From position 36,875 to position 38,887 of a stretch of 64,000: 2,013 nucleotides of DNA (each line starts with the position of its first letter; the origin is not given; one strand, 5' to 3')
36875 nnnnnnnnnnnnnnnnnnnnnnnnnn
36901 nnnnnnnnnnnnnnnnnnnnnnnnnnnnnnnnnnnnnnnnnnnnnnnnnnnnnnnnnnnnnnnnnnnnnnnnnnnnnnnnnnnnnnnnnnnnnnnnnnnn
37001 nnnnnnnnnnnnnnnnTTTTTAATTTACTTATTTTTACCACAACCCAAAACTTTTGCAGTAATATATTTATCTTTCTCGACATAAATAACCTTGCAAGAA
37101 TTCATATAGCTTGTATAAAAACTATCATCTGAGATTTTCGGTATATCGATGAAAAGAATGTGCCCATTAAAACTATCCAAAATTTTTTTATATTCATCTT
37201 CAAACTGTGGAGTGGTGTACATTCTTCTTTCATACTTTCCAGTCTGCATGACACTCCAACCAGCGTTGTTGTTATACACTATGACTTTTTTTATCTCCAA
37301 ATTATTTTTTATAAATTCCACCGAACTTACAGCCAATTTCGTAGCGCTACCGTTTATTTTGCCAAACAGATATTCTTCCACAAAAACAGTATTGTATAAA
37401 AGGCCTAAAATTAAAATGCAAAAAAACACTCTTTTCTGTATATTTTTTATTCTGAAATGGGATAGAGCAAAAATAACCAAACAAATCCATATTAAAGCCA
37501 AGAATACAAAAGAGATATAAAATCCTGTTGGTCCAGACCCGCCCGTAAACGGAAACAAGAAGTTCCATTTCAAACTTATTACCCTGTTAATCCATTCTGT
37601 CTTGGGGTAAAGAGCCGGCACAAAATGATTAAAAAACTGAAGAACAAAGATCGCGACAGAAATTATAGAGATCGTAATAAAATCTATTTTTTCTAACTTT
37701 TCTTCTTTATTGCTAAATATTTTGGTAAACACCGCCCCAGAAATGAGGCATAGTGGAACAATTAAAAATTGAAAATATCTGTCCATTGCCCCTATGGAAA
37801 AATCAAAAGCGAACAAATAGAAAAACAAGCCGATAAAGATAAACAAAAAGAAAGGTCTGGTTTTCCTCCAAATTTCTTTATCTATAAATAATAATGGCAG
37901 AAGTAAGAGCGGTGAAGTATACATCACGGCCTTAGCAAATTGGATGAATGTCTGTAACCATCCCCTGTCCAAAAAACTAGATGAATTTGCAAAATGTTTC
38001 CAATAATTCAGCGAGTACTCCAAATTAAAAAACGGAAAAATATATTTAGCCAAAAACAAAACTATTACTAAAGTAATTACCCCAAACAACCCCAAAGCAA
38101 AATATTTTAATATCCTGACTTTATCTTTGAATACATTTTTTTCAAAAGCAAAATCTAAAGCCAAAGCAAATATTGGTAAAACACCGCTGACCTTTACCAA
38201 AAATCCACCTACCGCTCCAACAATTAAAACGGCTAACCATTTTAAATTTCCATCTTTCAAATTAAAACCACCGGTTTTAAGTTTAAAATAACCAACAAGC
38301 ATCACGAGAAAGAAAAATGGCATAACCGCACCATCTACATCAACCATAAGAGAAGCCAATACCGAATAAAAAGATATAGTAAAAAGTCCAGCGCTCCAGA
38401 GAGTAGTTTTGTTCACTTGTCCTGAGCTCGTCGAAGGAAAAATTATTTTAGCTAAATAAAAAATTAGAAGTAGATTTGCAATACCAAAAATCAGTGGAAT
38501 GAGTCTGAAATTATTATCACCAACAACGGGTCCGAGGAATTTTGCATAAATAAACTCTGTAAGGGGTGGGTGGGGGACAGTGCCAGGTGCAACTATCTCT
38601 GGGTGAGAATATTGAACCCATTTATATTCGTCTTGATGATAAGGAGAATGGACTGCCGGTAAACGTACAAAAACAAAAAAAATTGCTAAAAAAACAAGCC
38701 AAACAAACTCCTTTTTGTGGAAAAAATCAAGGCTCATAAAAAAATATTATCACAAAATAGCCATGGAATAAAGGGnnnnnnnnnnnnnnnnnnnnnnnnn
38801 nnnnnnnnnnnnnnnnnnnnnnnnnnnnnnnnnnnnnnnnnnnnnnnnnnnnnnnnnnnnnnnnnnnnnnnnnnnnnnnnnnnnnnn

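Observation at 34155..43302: Candidate lipid-linked pentose (DPA/DPR-like) donor pathway feeding three GT-C glycosyltransferases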

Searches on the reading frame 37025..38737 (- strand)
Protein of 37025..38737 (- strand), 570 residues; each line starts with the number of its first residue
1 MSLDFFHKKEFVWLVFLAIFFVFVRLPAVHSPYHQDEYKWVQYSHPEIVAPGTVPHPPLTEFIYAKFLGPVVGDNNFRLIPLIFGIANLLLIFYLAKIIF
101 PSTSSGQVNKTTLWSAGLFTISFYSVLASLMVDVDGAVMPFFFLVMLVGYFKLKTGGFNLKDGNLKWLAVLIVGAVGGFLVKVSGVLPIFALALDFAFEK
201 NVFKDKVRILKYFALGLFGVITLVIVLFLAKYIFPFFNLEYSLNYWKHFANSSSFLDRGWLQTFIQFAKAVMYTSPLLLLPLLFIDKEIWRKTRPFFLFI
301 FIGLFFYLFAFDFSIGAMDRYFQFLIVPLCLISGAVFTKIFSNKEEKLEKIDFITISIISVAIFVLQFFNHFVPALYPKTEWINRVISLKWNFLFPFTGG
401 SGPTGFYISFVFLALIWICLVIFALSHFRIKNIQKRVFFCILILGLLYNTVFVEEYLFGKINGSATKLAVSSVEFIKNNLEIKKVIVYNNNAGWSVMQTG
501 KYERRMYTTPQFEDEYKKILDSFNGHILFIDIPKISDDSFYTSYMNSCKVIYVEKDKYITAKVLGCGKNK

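Call 4: search_protein_families(library=pfam, proteins=[window:37025-38737:-], max_evalue=0.01)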
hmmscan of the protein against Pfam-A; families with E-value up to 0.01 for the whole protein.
window:37025-38737:- (570 aa): 0 families
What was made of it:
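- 37025..38737 (-): ArnT/PMT-like GT-C glycosyltransferase (MEM570). No Pfam hit for the window protein itself (call 4).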

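Call 5: search_protein_families(library=ncbifam, proteins=[window:37025-38737:-], max_evalue=0.01)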
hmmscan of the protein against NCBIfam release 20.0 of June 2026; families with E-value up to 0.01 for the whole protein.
window:37025-38737:- (570 aa): 0 families

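Call 26: search_solved_structures(query=window:37025-38737:-, max_evalue=10)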
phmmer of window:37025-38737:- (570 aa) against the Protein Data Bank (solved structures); distinct sequences matched with E-value up to 10: 0.

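Call 46: find_homologous_proteins(query=window:37025-38737:-, max_evalue=0.001)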
Query window:37025-38737:- (570 aa): 461 proteins with E <= 0.001 among 8000 candidates; the best 120 are listed.
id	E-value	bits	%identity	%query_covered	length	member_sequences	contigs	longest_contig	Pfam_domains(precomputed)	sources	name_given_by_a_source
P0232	0.0e+0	1265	100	100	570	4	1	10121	-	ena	-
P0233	2.4e-253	861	68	100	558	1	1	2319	PF13231.13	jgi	jgi:hypothetical protein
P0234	7.8e-248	842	65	99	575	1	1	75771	-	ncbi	ncbi:MAG: hypothetical protein V1896_00945 [Candidatus Zambryskibacteria bacterium]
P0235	2.3e-247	841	64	100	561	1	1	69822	PF13231.13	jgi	jgi:hypothetical protein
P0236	2.3e-246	838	65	99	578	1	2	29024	-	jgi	jgi:hypothetical protein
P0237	4.4e-238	810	66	98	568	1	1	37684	PF13231.13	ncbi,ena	-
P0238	7.6e-233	793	64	100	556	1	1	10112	PF13231.13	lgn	-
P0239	5.6e-229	780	61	100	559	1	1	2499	PF13231.13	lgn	-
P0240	5.4e-226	770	62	99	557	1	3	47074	PF13231.13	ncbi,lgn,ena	-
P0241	2.1e-225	768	61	100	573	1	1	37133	-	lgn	-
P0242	2.3e-225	768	61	99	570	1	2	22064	PF13231.13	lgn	-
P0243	2.8e-225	768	63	99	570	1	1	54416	PF13231.13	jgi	jgi:hypothetical protein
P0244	2.2e-224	765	60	98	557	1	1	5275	PF13231.13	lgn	-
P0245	9.8e-224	763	62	96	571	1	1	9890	PF13231.13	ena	-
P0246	4.2e-223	761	63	99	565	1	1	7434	PF13231.13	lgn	-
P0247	7.8e-223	760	62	97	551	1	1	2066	PF13231.13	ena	-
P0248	1.9e-222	759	61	96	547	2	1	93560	PF13231.13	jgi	-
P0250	2.8e-221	755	61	98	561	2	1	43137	PF13231.13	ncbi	-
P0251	3.8e-220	751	61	99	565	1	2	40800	PF13231.13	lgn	-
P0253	9.5e-215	733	62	96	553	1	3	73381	PF13231.13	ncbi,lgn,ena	ncbi:MAG: glycosyltransferase family 39 protein [Patescibacteria group bacterium]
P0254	1.7e-214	732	59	98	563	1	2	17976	PF13231.13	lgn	-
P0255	3.3e-212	725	57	98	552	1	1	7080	PF13231.13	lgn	-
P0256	1.4e-211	723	57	99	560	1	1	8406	PF13231.13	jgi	jgi:hypothetical protein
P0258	1.4e-209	716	60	99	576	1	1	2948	PF13231.13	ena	-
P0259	8.7e-209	714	58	99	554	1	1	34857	PF13231.13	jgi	jgi:4-amino-4-deoxy-L-arabinose transferase-like glycosyltransferase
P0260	1.6e-208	713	60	95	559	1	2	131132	PF13231.13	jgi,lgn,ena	jgi:4-amino-4-deoxy-L-arabinose transferase-like glycosyltransferase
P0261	2.5e-207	709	59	99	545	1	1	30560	PF13231.13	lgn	-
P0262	1.1e-206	707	59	98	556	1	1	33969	PF13231.13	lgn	-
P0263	1.5e-206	706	57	99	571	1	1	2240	PF13231.13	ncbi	-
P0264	3.0e-206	705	55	99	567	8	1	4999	PF13231.13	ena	-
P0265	3.2e-206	705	59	97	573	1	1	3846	PF13231.13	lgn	-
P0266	5.7e-206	704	57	98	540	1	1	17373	PF13231.13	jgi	jgi:hypothetical protein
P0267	1.2e-205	703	58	99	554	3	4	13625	PF13231.13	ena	-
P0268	2.3e-205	702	58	96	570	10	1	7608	PF13231.13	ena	-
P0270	3.1e-205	702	58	96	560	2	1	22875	PF13231.13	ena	-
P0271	3.4e-205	702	57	99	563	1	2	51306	PF13231.13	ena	-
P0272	9.1e-205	700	57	97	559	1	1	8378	PF13231.13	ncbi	-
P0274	1.8e-204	699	55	99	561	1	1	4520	PF13231.13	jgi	jgi:hypothetical protein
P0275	1.7e-203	696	58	96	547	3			PF13231.13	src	-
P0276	4.0e-203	695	59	96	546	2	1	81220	PF13231.13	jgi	jgi:hypothetical protein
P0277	2.6e-202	692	56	100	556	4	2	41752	PF13231.13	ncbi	-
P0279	1.4e-201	690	56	99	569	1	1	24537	PF13231.13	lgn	-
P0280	8.1e-201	687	57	99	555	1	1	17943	PF13231.13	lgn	-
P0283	7.0e-200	684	57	97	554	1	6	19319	PF13231.13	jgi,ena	-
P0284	8.7e-200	684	55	98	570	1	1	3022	PF13231.13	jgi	-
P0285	9.9e-200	684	56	96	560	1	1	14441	PF13231.13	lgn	-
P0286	1.2e-199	683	56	99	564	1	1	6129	PF13231.13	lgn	-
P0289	1.7e-198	680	57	95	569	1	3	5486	PF13231.13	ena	-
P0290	1.0e-197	677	57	98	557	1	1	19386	PF13231.13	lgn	-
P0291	1.1e-197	677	57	96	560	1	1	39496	PF13231.13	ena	-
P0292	1.1e-197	677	56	99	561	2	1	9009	PF13231.13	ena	-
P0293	1.3e-197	677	57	96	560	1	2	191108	PF13231.13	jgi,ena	-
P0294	1.5e-197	676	54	99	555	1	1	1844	PF13231.13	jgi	jgi:hypothetical protein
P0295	1.7e-197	676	58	95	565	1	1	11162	PF13231.13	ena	-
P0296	4.2e-197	675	55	98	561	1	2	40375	PF13231.13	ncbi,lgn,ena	-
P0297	1.4e-196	673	55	99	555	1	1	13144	PF13231.13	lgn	-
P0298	1.4e-196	673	55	98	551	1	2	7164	PF13231.13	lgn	-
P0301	5.5e-195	668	57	99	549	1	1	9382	PF13231.13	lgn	-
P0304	2.2e-194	666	56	99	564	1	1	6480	PF13231.13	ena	-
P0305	2.7e-194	666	55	99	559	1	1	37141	PF13231.13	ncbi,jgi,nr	ncbi:MAG: Melittin resistance protein PqaB [Parcubacteria bacterium C7867-003]|nr:MAG: Melittin resi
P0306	5.9e-194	665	54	98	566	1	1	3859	PF13231.13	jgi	jgi:hypothetical protein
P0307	6.0e-193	661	58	99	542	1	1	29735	PF13231.13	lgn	-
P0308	7.1e-193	661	56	98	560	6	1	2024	PF13231.13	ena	-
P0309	9.5e-193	661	56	100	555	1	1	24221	PF13231.13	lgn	-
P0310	2.1e-192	659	54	98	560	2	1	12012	PF13231.13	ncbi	-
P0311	9.2e-192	657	55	98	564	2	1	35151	PF13231.13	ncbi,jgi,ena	-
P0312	9.4e-192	657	53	99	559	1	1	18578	PF13231.13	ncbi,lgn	-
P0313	9.7e-192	657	54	98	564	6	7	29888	PF13231.13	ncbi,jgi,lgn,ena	-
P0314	2.4e-191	656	55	99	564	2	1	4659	PF02366.25,PF13231.13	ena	-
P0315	3.0e-191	656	53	99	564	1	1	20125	PF13231.13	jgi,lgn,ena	-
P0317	1.8e-190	653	53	99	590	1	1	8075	PF13231.13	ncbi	-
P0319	1.4e-188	647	54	96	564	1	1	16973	PF13231.13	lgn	-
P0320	1.5e-188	647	56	97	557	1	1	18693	PF13231.13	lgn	-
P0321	2.1e-188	646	55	97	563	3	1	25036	PF13231.13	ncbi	-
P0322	3.5e-188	645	55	100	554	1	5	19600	PF13231.13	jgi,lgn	-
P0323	4.0e-188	645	55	95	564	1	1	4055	PF13231.13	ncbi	-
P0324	7.1e-188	644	54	97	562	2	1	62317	PF13231.13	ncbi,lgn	-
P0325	1.5e-187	643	52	99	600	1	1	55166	PF13231.13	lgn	-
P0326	3.9e-187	642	54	99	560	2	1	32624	PF13231.13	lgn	-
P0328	5.7e-187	641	53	97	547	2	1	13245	PF13231.13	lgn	-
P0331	1.3e-185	637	52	98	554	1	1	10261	PF13231.13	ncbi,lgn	-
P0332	4.0e-185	635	54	98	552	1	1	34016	PF13231.13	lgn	-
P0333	4.2e-185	635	55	99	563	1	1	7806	PF13231.13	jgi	jgi:4-amino-4-deoxy-L-arabinose transferase-like glycosyltransferase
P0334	8.1e-185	634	55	99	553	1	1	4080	PF13231.13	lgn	-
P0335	1.5e-184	634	55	95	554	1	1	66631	PF13231.13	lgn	-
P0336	3.0e-184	632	52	98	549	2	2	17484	PF13231.13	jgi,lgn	jgi:4-amino-4-deoxy-L-arabinose transferase-like glycosyltransferase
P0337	5.1e-184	632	51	99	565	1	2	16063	PF13231.13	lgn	-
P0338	1.1e-183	631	52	100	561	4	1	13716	PF13231.13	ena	-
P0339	5.4e-183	628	52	99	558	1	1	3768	PF13231.13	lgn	-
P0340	6.0e-183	628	53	98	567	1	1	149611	PF13231.13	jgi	jgi:hypothetical protein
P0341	8.4e-183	628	53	99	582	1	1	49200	PF13231.13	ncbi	-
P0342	3.8e-182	626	53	98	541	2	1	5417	PF13231.13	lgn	-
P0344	6.1e-182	625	52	99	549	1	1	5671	PF13231.13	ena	-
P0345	1.5e-181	624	52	99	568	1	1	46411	PF13231.13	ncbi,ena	-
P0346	7.9e-181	621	53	98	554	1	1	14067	PF13231.13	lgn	-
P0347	1.4e-180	620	53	97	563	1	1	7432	PF13231.13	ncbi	-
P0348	2.2e-180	620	54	99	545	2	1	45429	PF13231.13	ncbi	-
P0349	2.3e-180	620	53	98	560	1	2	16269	PF02366.25,PF13231.13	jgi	jgi:hypothetical protein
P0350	2.1e-179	616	53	99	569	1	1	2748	PF13231.13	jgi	-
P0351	5.8e-179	615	51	97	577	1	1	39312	PF13231.13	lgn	-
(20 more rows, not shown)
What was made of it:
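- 37025..38737 (-): Most listed homologues (51-70% identical) carry PF13231 (call 46).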

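Call 51: search_solved_structures(query=A3, max_evalue=1, show_alignments=1)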
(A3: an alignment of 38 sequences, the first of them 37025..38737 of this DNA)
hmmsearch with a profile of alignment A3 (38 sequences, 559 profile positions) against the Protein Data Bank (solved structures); distinct sequences matched with E-value up to 1: 0.
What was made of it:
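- Tried and rejected: The family profile of the 570-aa protein also found nothing (call 51).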

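Call 56: predict_structure(alignment_id=A3)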
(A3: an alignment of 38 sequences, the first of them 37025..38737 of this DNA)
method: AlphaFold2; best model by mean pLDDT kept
length: 570 residues; sequences in the alignment: 38
mean_pLDDT: 90.1   pTM: 0.91
mean pLDDT of the five models: 90.1, 89.0, 88.7, 88.2, 88.0
residues with pLDDT >= 90: 383; 70-90: 159; 50-70: 26; < 50: 2
segments of 3 or more residues with pLDDT < 50: none
pLDDT, mean of each block of 10 residues (from residue 1): 71 94 92 82 86 84 90 91 96 95 72 96 93 89 97 92 91 96 92 95 93 93 93 90 81 71 87 94 96 97 88 65 89 96 90 96 95 87 90 85 83 97 93 93 97 94 94 97 94 92 89 90 94 87 93 96 81
secondary structure, 60 per line:
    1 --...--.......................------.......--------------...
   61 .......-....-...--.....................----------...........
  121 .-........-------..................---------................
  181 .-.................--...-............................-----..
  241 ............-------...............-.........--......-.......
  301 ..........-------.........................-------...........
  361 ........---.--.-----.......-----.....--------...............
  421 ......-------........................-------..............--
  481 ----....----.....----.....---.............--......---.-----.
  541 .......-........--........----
elements in order: H8-30 H37-43 H58-67 H69-72 H79-99 H110-121 H123-130 H138-155 H165-181 H183-199 H206-233 H239-252 H260-274 H276-284 H287-292 H294-310 H318-342 H350-368 H381-387 E393-397 E406-409 H410-426 H434-457 H465-478 E485-488 H493-497 E502-506 H510-522 E525-530 H540-547 E549-556 E559-566
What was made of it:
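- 37025..38737 (-): pLDDT 90 (call 56).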

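Call 59: fold_search(model_id=the predicted structure, library=pdb)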
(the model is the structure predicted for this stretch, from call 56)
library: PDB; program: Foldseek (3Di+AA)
matches with E <= 10: 246; with E <= 0.001: 15
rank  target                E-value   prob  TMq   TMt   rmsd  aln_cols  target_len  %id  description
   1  5ezm                  7.5e-08  1.00  0.53  0.56   8.4       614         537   12  Crystal Structure of ArnT from Cupriavidus metallidurans in the apo state (released 2016-02-17)
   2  5f15                  7.8e-08  1.00  0.52  0.55   8.4       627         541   12  Crystal Structure of ArnT from Cupriavidus metallidurans bound to Undecaprenyl phosphate (released 2016-02-17)
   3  9i5k_A                8.9e-06  1.00  0.41  0.47   8.1       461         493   14  Structure of the Chaetomium thermophilum Pmt4 homodimer (C2 symmetry) (released 2025-12-24)
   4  8b6l_I                3.1e-05  1.00  0.34  0.29  14.7       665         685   12  Subtomogram average of the human Sec61-TRAP-OSTA-translocon (released 2022-12-07)
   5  9n9j_I                3.7e-05  1.00  0.39  0.33  14.0       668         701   13  Structure of a GRP94 folding intermediate engaged with a CCDC134- and FKBP11-bound secretory translocon (released 2025-11-19)
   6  8age_A                3.9e-05  1.00  0.41  0.37  14.4       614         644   12  Structure of yeast oligosaccharylransferase complex with acceptor peptide bound (released 2022-12-07)
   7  9s6u_A                7.1e-05  1.00  0.49  0.51   9.9       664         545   12  Ternary cryo-EM structure of human ALG9 with Dol25-PP-GlcNAc2Man8, Dol25-P-Man and Fab (released 2026-03-18)
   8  6ezn_F                1.2e-04  1.00  0.41  0.37  13.7       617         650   11  Cryo-EM structure of the yeast oligosaccharyltransferase (OST) complex (released 2018-01-17)
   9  9i5l_A                1.5e-04  1.00  0.32  0.26   4.4       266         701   15  Structure of the Chaetomium thermophilum Pmt4 homodimer (C1 symmetry) (released 2025-12-24)
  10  6p25_B                1.9e-04  1.00  0.30  0.25   5.0       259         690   17  Structure of S. cerevisiae protein O-mannosyltransferase Pmt1-Pmt2 complex bound to the sugar donor and a peptide acce (released 2019-07-10)
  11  9s6t_A                1.9e-04  1.00  0.50  0.58   7.4       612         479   11  Ternary cryo-EM structure of chicken ALG12 with Dol25-PP-GlcNAc2Man7, Dol25-P-Man, and Fab (released 2026-03-18)
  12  9s6s_A                2.6e-04  1.00  0.49  0.51  12.3       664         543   10  Ternary cryo-EM structure of human ALG9 with Dol25-PP-GlcNAc2Man6, Dol25-P-Man and Fab (released 2026-03-18)
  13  8agb_A                2.8e-04  1.00  0.41  0.38  14.6       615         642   11  Structure of yeast oligosaccharylransferase complex with lipid-linked oligosaccharide bound (released 2022-12-07)
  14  6s7t_A                3.2e-04  1.00  0.35  0.30  18.9       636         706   12  Cryo-EM structure of human oligosaccharyltransferase complex OST-B (released 2019-12-18)
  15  6ftg_5                5.1e-04  1.00  0.33  0.30  18.6       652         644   11  Subtomogram average of OST-containing ribosome-translocon complexes from canine rough microsomal membranes (released 2018-03-21)
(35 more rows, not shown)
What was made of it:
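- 37025..38737 (-): Top Foldseek hits are ArnT 5ezm/5f15 at E 7.5e-8 (call 59).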

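Call 87: find_encoding_contigs(protein=P0293, flank=7000, max_places=1)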
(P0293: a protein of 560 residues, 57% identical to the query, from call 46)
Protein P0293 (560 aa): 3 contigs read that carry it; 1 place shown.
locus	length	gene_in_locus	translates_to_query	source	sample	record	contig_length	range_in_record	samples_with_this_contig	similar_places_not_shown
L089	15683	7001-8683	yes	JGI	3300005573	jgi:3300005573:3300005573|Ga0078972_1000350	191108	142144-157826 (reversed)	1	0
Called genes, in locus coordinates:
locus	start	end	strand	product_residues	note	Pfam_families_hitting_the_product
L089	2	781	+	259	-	PF03721:UDPG_MGDP_dh_N, PF00984:UDPG_MGDP_dh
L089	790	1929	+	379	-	PF13439:Glyco_transf_4, PF00534:Glycos_transf_1, PF13692:Glyco_trans_1_4, PF20706:GT4-conflict (weak), PF13524:Glyco_trans_1_2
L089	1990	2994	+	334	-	-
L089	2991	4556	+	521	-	PF20706:GT4-conflict (faint), PF00534:Glycos_transf_1, PF13692:Glyco_trans_1_4, PF04138:GtrA_DPMS_TM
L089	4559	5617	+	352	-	PF00534:Glycos_transf_1, PF13692:Glyco_trans_1_4, PF13524:Glyco_trans_1_2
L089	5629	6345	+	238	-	PF00535:Glycos_transf_2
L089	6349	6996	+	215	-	PF13489:Methyltransf_23 (weak), PF08241:Methyltransf_11, PF08242:Methyltransf_12 (weak), PF13649:Methyltransf_25 (weak)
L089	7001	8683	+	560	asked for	PF13231:PMT_2 (weak)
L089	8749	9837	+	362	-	PF00534:Glycos_transf_1, PF13692:Glyco_trans_1_4, PF13524:Glyco_trans_1_2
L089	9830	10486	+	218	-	PF13489:Methyltransf_23 (faint), PF08241:Methyltransf_11, PF13649:Methyltransf_25 (weak)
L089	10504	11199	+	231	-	PF05575:V_cholerae_RfbT, PF05050:Methyltransf_21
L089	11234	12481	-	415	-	PF01943:Polysacc_synt, PF13440:Polysacc_synt_3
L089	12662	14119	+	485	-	PF01494:FAD_binding_3 (faint), PF12831:FAD_oxidored (weak), PF13450:NAD_binding_8, PF13738:Pyr_redox_3 (weak), PF01593:Amino_oxidase, PF03275:GLF (faint)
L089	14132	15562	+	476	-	PF02366:PMT (weak), PF13231:PMT_2 (weak)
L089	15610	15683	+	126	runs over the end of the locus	PF11969:DcpS_C, PF01230:HIT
